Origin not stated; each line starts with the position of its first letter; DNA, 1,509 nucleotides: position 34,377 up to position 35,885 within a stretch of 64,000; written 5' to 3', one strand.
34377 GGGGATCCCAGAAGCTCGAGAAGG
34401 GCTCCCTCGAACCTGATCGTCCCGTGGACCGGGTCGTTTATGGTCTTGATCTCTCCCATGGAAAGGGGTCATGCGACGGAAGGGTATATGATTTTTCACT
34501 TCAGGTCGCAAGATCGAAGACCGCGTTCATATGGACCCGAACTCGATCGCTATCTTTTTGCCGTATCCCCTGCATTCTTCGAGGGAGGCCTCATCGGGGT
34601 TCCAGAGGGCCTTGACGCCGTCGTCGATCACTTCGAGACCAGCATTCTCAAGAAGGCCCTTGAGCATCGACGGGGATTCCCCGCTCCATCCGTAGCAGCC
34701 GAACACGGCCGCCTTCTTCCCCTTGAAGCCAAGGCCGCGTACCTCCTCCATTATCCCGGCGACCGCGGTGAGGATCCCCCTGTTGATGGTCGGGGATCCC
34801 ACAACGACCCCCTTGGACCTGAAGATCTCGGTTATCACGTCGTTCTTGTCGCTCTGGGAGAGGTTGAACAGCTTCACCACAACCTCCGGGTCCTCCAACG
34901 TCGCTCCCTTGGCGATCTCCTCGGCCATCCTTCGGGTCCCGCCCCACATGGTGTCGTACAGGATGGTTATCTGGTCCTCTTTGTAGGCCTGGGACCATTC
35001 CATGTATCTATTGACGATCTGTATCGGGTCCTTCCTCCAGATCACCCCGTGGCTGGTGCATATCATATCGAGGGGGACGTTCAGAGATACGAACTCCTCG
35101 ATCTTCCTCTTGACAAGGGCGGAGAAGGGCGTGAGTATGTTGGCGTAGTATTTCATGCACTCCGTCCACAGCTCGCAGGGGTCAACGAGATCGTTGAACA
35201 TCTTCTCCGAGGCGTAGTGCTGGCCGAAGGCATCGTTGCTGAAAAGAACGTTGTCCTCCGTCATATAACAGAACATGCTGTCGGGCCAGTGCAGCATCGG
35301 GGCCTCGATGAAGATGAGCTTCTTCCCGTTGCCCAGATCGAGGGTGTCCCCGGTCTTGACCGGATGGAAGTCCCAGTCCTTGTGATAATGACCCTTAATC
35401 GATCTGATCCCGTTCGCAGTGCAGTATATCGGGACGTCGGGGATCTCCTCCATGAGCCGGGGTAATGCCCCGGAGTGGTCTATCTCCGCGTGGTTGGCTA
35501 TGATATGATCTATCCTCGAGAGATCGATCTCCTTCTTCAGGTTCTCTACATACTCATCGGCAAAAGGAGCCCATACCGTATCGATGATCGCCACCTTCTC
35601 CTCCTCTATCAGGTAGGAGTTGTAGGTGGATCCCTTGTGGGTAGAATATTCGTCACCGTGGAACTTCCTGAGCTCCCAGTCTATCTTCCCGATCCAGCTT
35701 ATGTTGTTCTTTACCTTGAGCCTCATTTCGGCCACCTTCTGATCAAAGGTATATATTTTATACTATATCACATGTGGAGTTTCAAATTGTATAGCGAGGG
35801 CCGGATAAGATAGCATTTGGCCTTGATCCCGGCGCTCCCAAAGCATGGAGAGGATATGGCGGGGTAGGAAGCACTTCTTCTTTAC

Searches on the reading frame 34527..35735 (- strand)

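Call 45: search_protein_families(library=pfam, proteins=[window:34527-35735:-], max_evalue=0.0001)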
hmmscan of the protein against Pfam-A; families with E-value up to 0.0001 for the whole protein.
window:34527-35735:- (402 aa): 4 families
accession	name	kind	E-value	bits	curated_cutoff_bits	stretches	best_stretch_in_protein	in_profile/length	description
PF19583.5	ODP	-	3e-19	70.1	27.2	1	38-230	3-194/194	ODP family beta lactamase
PF00258.30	Flavodoxin_1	-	4e-16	59.9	25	1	258-389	1-140/143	Flavodoxin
PF00753.33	Lactamase_B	-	1.6e-14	54.7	22.7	1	38-172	6-153/196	Metallo-beta-lactamase superfamily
PF12706.13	Lactamase_B_2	-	1.1e-06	28.8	27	1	51-151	5-116/200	Beta-lactamase superfamily domain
